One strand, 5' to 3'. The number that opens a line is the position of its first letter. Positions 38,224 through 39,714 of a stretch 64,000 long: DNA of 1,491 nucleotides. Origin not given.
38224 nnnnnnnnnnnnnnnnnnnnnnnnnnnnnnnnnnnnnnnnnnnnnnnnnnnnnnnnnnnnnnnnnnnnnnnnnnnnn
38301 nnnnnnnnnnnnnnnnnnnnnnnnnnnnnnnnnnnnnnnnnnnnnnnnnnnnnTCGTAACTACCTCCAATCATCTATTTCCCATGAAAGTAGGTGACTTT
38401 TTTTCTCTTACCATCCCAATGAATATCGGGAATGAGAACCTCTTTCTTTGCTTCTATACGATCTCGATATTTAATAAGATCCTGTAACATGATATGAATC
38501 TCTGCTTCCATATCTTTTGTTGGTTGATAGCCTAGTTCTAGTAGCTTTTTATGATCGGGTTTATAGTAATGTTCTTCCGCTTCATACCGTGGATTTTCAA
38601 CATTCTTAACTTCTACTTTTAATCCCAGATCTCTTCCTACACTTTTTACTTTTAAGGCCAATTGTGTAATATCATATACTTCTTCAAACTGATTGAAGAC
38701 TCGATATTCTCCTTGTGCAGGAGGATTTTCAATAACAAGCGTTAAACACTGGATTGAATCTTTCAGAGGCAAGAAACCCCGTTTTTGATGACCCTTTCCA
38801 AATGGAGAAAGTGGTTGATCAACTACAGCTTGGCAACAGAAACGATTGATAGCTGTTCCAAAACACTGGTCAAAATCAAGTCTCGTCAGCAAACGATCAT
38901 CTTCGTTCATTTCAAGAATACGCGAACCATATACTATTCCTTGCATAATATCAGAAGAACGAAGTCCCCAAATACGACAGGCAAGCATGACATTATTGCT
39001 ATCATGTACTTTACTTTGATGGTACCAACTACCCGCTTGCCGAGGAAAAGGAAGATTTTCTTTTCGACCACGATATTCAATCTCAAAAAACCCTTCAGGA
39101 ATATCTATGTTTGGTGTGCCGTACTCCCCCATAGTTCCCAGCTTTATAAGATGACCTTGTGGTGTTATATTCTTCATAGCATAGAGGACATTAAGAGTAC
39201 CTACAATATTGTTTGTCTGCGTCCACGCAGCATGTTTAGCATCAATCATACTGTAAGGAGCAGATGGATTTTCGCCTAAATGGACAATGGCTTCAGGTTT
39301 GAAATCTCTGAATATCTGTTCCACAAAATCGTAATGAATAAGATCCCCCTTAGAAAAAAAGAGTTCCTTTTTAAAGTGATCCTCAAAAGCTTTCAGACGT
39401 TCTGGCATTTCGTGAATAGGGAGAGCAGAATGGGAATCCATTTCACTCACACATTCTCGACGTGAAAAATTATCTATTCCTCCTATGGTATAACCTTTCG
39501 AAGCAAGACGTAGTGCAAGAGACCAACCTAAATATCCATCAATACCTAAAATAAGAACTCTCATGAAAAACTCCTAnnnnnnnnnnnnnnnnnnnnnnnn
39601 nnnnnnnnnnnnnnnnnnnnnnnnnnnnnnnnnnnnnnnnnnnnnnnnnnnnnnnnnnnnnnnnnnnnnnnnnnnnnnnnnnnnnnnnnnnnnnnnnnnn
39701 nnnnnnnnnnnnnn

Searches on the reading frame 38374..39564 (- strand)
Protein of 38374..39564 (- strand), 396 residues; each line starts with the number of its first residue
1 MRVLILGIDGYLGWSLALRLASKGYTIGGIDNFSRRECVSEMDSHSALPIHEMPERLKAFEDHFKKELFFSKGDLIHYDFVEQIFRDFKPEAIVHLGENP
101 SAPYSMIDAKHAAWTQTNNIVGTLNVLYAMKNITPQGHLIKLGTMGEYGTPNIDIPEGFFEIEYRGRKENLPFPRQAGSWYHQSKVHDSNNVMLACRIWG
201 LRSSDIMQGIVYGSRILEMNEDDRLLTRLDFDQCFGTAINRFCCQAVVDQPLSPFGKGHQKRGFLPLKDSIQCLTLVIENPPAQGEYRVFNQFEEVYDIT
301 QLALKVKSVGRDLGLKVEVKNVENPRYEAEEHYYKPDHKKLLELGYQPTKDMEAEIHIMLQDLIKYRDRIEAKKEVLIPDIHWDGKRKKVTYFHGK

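Call 3: search_protein_families(library=pfam, proteins=[window:38374-39564:-], max_evalue=0.01)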
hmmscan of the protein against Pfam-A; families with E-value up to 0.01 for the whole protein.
window:38374-39564:- (396 aa): 2 families
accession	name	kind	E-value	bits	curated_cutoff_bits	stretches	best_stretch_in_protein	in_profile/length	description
PF01370.27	Epimerase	-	8.3e-19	68.4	20.9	1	3-291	1-238/240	NAD dependent epimerase/dehydratase family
PF16363.11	GDP_Man_Dehyd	-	2e-17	64.1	27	1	4-152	1-137/332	GDP-mannose 4,6 dehydratase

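Call 4: search_protein_families(library=ncbifam, proteins=[window:38374-39564:-], max_evalue=0.01)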
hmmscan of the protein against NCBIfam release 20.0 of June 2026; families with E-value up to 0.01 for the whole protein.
window:38374-39564:- (396 aa): 11 families
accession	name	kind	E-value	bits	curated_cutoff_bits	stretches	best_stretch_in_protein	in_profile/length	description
NF041015.1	UDPsulfquin_syn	equivalog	4e-174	579.1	575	1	1-383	1-383/384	UDP-sulfoquinovose synthase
TIGR01181.1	dTDP_gluc_dehyt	equivalog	1.4e-11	44.1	365.1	2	55-150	41-131/321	dTDP-glucose 4,6-dehydratase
TIGR01179.1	galE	equivalog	1.3e-06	27.5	262.3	1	2-134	1-112/332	UDP-glucose 4-epimerase GalE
TIGR04180.1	EDH_00030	hypoth_equivalog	3.7e-06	26.2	475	1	3-152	1-129/297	NAD-dependent 4,6-dehydratase LegB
NF008872.0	PRK11908.1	equivalog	4e-06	26.1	294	1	239-314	198-275/349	bifunctional UDP-4-keto-pentose/UDP-xylose synthase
TIGR02622.1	CDP_4_6_dhtase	equivalog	6.7e-05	22.2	278.45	1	59-144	56-129/352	CDP-glucose 4,6-dehydratase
NF007490.0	PRK10084.1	subfamily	0.00011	21.3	649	0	67-132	51-113/361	dTDP-glucose 4,6-dehydratase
NF007582.0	PRK10217.1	equivalog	0.00035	19.8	698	0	67-131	52-113/355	dTDP-glucose 4,6-dehydratase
NF005998.1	PRK08125.1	equivalog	0.00056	18.4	777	0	238-291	511-564/649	bifunctional UDP-4-amino-4-deoxy-L-arabinose formyltransferase/UDP-glucuronic acid oxidase ArnA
NF007956.0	PRK10675.1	subfamily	0.0012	18.1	394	1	1-135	1-116/338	UDP-glucose 4-epimerase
TIGR01472.1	gmd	equivalog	0.0013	18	415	1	4-134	4-119/342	GDP-mannose 4,6-dehydratase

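Call 32: find_related_loci(query=window:38374-39564:-, collection=metagenome_contigs, flank=10000)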
Query window:38374-39564:- (396 aa) in metagenome_contigs; peptide patterns used: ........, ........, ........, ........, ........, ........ (x = any residue, [..] = any of these).
599 stretches matched a pattern; 547 encode a relative of the query (tblastn E <= 1e-3); the best 80 are kept; 80 distinct loci.
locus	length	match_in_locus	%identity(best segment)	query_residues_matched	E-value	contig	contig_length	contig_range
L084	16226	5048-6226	70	1-393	0e+0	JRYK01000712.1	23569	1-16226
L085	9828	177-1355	72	1-393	0e+0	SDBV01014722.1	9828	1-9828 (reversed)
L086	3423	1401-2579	71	1-393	0e+0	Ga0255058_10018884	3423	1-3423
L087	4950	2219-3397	70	1-393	0e+0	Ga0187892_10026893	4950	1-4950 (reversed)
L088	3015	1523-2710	68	1-396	0e+0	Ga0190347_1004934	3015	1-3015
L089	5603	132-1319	68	1-396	0e+0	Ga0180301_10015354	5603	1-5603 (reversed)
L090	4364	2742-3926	68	1-395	0e+0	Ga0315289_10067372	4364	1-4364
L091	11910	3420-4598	69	1-393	0e+0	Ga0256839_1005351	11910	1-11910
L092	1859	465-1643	70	1-393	0e+0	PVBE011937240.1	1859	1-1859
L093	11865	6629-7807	69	1-393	0e+0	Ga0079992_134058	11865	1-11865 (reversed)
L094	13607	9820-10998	69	1-393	0e+0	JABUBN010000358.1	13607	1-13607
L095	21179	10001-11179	69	1-393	0e+0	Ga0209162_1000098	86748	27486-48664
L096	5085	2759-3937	69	1-393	0e+0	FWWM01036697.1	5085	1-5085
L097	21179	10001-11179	68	1-393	0e+0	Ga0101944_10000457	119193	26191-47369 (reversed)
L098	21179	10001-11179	69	1-393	0e+0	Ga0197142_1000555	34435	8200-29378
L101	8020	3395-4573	69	1-393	0e+0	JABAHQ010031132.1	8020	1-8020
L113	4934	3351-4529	69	1-393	0e+0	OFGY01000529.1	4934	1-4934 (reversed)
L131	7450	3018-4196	68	1-393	0e+0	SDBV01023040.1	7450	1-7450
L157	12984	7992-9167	67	1-392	0e+0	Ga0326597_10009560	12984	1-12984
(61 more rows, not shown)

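Call 39: search_protein_families(library=pfam, proteins=[L091:476-1384:+, L091:1426-2139:+, L091:2117-3391:+, L091:4637-5341:+, L091:5694-6506:+, L093:2453-3229:+, L093:3312-5150:+, L093:5143-5847:+, L093:5775-6425:+, L093:7833-9407:+], max_evalue=0.001)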
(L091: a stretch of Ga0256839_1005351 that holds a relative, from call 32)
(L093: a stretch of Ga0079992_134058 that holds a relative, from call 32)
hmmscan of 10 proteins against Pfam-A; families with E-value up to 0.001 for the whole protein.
L091:476-1384:+ (302 aa): 3 families
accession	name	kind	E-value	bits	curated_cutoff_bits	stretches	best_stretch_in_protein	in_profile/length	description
PF08484.17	Methyltransf_14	-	6.9e-09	36.1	23.5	1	192-289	50-147/160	C-methyltransferase C-terminal domain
PF12802.13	MarR_2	-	2.9e-06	27.8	27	1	111-163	6-60/61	MarR family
PF13412.12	HTH_24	-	0.00023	21.1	21.9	0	122-156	14-48/48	Winged helix-turn-helix DNA-binding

L091:1426-2139:+ (237 aa): 1 family
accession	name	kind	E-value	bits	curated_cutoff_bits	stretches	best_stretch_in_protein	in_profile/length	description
PF01507.26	PAPS_reduct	-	3.7e-55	187.1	22.5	1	35-209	3-175/175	Phosphoadenosine phosphosulfate reductase domain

L091:2117-3391:+ (424 aa): 2 families
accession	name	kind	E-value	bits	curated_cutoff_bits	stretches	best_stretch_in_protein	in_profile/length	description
PF01747.23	ATP-sulfurylase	-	5.2e-101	336.9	24.3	1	200-410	2-211/212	ATP-sulfurylase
PF14306.12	PUA_2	-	1.3e-57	194.3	27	1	33-190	1-157/159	PUA-like domain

L091:4637-5341:+ (234 aa): 2 families
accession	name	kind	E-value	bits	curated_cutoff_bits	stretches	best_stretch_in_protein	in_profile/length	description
PF00535.33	Glycos_transf_2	-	3.5e-27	95.8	23.3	1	13-169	3-167/168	Glycosyl transferase family 2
PF13641.12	Glyco_tranf_2_3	-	5.4e-06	27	27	1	9-173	2-178/230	Glycosyltransferase like family 2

L091:5694-6506:+ (270 aa): 8 families
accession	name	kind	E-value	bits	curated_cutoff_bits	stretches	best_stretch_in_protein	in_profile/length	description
PF08241.18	Methyltransf_11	-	1e-21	77.8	21.2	1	74-166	1-95/95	Methyltransferase domain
PF13649.12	Methyltransf_25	-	6.7e-17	62.4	27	1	74-162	2-97/97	Methyltransferase domain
PF13489.12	Methyltransf_23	-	1.4e-15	57.8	27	1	56-215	24-162/164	Methyltransferase domain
PF13847.12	Methyltransf_31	-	2.9e-13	50.2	27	1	72-170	6-113/145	Methyltransferase domain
PF08242.18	Methyltransf_12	-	4.8e-13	50.1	30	1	74-164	1-98/98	Methyltransferase domain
PF01209.24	Ubie_methyltran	-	1.2e-06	28.5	20.1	1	48-168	27-153/233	ubiE/COQ5 methyltransferase family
PF07021.18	MetW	-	1e-05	25.7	21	1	72-158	16-102/193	Methionine biosynthesis protein MetW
PF02353.26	CMAS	-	4.8e-05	23.3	27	1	65-165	59-163/273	Mycolic acid cyclopropane synthetase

L093:2453-3229:+ (258 aa): 2 families
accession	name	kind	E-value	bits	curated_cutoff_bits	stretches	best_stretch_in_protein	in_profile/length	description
PF01925.25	TauE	-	1.9e-50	172.2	32.6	1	7-257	3-237/237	Sulfite exporter TauE/SafE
PF02673.24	BacA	-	0.00083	19.6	33.4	1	30-175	43-176/257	Bacitracin resistance protein BacA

L093:3312-5150:+ (612 aa): 7 families
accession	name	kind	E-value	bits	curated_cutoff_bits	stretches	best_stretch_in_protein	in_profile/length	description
PF01747.23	ATP-sulfurylase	-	1.1e-80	270.5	24.3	1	174-406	2-211/212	ATP-sulfurylase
PF01583.26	APS_kinase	-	2.1e-64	216.6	21.1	1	414-564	1-152/152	Adenylylsulphate kinase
PF14306.12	PUA_2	-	4.9e-46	156.7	27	1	10-165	1-158/159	PUA-like domain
PF13671.12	AAA_33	-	1.8e-07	32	27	1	418-532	2-117/143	AAA domain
PF08433.16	KTI12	-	1.8e-07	31.4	22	1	418-532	4-118/271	Chromatin associated protein KTI12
PF13238.12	AAA_18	-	0.00028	21.8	29.4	0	418-454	1-28/128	AAA domain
PF01656.29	CbiA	-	0.00041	20.7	25.4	1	426-490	10-79/125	CobQ/CobB/MinD/ParA nucleotide binding domain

L093:5143-5847:+ (234 aa): 1 family
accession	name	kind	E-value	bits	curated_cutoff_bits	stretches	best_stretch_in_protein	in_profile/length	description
PF01507.26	PAPS_reduct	-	4.5e-52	177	22.5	1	31-200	2-175/175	Phosphoadenosine phosphosulfate reductase domain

L093:5775-6425:+ (216 aa): 0 families

L093:7833-9407:+ (524 aa): 3 families
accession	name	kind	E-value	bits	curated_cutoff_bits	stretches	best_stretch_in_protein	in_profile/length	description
PF13440.11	Polysacc_synt_3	-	5.4e-17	62.4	23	1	54-352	3-291/293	Polysaccharide biosynthesis protein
PF01943.22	Polysacc_synt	-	5e-15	56.1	28.2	1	32-301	5-272/274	Polysaccharide biosynthesis protein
PF03023.19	MurJ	-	2e-06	27.2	27.4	1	292-462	254-430/451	Lipid II flippase MurJ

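Call 60: search_protein_families(library=pfam, proteins=[L113:27-953:+, L113:1608-2702:+, L113:2588-3349:+, L131:100-807:+, L131:1487-2791:+, L101:2379-3314:+, L157:5153-7318:+, L157:7150-7920:+, L096:4211-4630:+], max_evalue=0.001)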
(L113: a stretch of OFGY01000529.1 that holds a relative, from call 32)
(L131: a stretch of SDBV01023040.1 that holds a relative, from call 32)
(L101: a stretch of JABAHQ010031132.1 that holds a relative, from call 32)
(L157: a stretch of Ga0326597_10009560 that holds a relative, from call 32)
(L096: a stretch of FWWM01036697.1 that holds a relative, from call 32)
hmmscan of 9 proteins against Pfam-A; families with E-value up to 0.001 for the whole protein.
L113:27-953:+ (308 aa): 14 families
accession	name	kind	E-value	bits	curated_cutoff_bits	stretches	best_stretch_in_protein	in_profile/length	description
PF07719.23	TPR_2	-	3.8e-23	80.1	27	2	263-293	4-34/34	Tetratricopeptide repeat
PF00515.34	TPR_1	-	2.8e-18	65.3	27.8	1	262-293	3-34/34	Tetratricopeptide repeat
PF13414.12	TPR_11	-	4.1e-17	62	26.8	2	268-297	2-31/42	TPR repeat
PF13424.12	TPR_12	-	3e-14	53.4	30.1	1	231-291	9-76/77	Tetratricopeptide repeat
PF13181.12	TPR_8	-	4.7e-14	51.7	25.7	1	262-293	3-34/34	Tetratricopeptide repeat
PF13432.12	TPR_16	-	1.8e-13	51.1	32.7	2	167-223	12-63/65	Tetratricopeptide repeat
PF13428.12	TPR_14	-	9.5e-13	47.9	23.5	1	263-300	4-41/44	Tetratricopeptide repeat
PF14559.12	TPR_19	-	9.9e-11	42.3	25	1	240-301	5-66/68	Tetratricopeptide repeat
PF13431.12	TPR_17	-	9.2e-07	29.1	24.4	0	249-279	2-32/34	Tetratricopeptide repeat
PF13176.12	TPR_7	-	3.5e-05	24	27.9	0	266-293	5-32/36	Tetratricopeptide repeat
PF13174.12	TPR_6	-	5.6e-05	24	26.3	0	265-292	5-32/33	Tetratricopeptide repeat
PF13371.12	TPR_9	-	0.00039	20.8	35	1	93-143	10-60/73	Tetratricopeptide repeat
PF17874.7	TPR_MalT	-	0.00058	19.7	45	1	242-301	63-121/336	MalT-like TPR region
PF12895.13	ANAPC3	-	0.00063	20.4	27.2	0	91-138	2-49/82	Anaphase-promoting complex, cyclosome, subunit 3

L113:1608-2702:+ (364 aa): 9 families
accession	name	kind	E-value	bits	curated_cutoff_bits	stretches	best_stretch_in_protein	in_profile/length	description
PF01370.27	Epimerase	-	2.3e-43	148.8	20.9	1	43-279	1-238/240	NAD dependent epimerase/dehydratase family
PF16363.11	GDP_Man_Dehyd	-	1.1e-32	114.3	27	1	44-341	1-332/332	GDP-mannose 4,6 dehydratase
PF01073.25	3Beta_HSD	-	1.2e-26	93.9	22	1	44-215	1-174/280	3-beta hydroxysteroid dehydrogenase/isomerase family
PF04321.23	RmlD_sub_bind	-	6.2e-16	58.7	27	1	42-218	2-154/287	RmlD substrate binding domain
PF13460.12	NAD_binding_10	-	5.5e-12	46.4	27.2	1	47-211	1-142/184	NAD(P)H-binding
PF07993.18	NAD_binding_4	-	6.5e-12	45.6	20.1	1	45-220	1-211/258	Male sterility protein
PF02719.21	Polysacc_synt_2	-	1.5e-11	44.5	20.2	1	43-164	1-128/293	Polysaccharide biosynthesis protein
PF08659.16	KR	-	0.00013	22.4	22.6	1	42-166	2-138/180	KR domain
PF05368.20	NmrA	-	0.00046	20.3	27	0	41-163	3-106/298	NmrA-like family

L113:2588-3349:+ (253 aa): 4 families
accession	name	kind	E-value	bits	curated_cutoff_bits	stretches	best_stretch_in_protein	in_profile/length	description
PF00535.33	Glycos_transf_2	-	5.1e-32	111.5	23.3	1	42-151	1-118/168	Glycosyl transferase family 2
PF13641.12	Glyco_tranf_2_3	-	2.9e-13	50.8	27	1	41-198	3-163/230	Glycosyltransferase like family 2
PF10111.15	Glyco_tranf_2_2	-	2.7e-06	27.5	27.3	1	42-122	1-92/276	Glycosyltransferase like family 2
PF13704.12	Glyco_tranf_2_4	-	7.7e-06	26.8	27.5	1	49-121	2-81/98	Glycosyl transferase family 2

L131:100-807:+ (235 aa): 2 families
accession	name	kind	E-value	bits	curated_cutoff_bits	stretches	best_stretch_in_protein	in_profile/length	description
PF00685.33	Sulfotransfer_1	-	3e-19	69.8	22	1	67-223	88-248/255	Sulfotransferase domain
PF13469.12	Sulfotransfer_3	-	0.00017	22.3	27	1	75-165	130-212/216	Sulfotransferase family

L131:1487-2791:+ (434 aa): 8 families
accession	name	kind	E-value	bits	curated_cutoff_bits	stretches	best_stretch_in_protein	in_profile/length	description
PF01370.27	Epimerase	-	2.8e-41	141.9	20.9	1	120-355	2-238/240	NAD dependent epimerase/dehydratase family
PF16363.11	GDP_Man_Dehyd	-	2.4e-28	100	27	1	120-356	1-255/332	GDP-mannose 4,6 dehydratase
PF01073.25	3Beta_HSD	-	3.4e-23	82.5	22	1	120-290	1-180/280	3-beta hydroxysteroid dehydrogenase/isomerase family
PF04321.23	RmlD_sub_bind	-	1.2e-15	57.8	27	1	118-348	2-202/287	RmlD substrate binding domain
PF13460.12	NAD_binding_10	-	7.1e-12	46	27.2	1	163-292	34-147/184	NAD(P)H-binding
PF07993.18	NAD_binding_4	-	3.8e-10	39.8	20.1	1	121-293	1-209/258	Male sterility protein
PF02719.21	Polysacc_synt_2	-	7.3e-08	32.4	20.2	1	119-240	1-128/293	Polysaccharide biosynthesis protein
PF05368.20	NmrA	-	8.4e-07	29.3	27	1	117-240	3-107/298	NmrA-like family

L101:2379-3314:+ (311 aa): 7 families
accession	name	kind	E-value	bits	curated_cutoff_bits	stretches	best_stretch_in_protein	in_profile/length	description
PF01370.27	Epimerase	-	4.4e-47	160.9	20.9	1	3-239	1-240/240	NAD dependent epimerase/dehydratase family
PF16363.11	GDP_Man_Dehyd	-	1.6e-31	110.5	27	1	4-269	1-279/332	GDP-mannose 4,6 dehydratase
PF01073.25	3Beta_HSD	-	8.8e-23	81.1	22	1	4-179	1-186/280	3-beta hydroxysteroid dehydrogenase/isomerase family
PF04321.23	RmlD_sub_bind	-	5.4e-18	65.5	27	1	1-189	1-166/287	RmlD substrate binding domain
PF02719.21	Polysacc_synt_2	-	2e-15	57.2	20.2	1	3-121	1-128/293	Polysaccharide biosynthesis protein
PF07993.18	NAD_binding_4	-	8.7e-09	35.3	20.1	1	62-174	80-207/258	Male sterility protein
PF13460.12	NAD_binding_10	-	3.9e-08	33.8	27.2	1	45-175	34-147/184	NAD(P)H-binding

L157:5153-7318:+ (721 aa): 0 families

L157:7150-7920:+ (256 aa): 1 family
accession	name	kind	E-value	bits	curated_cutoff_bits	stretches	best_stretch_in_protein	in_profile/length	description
PF01507.26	PAPS_reduct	-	5.2e-42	144.3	22.5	1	58-230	4-175/175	Phosphoadenosine phosphosulfate reductase domain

L096:4211-4630:+ (139 aa): 8 families
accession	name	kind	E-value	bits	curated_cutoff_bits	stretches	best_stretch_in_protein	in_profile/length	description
PF16363.11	GDP_Man_Dehyd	-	1.7e-24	87.3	27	1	10-113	1-117/332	GDP-mannose 4,6 dehydratase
PF01370.27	Epimerase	-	2.9e-24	86.2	20.9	1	9-111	1-104/240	NAD dependent epimerase/dehydratase family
PF01073.25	3Beta_HSD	-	3.7e-15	56.2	22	1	10-111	1-105/280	3-beta hydroxysteroid dehydrogenase/isomerase family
PF02719.21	Polysacc_synt_2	-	8.4e-07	28.9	20.2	1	9-111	1-117/293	Polysaccharide biosynthesis protein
PF13460.12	NAD_binding_10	-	3.9e-06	27.3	27.2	1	15-110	3-86/184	NAD(P)H-binding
PF04321.23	RmlD_sub_bind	-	2.1e-05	24.2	27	1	8-112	2-92/287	RmlD substrate binding domain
PF05368.20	NmrA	-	0.00017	21.8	27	1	8-77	4-75/298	NmrA-like family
PF00106.31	adh_short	-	0.00047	20.1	26.6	1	8-111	2-121/195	short chain dehydrogenase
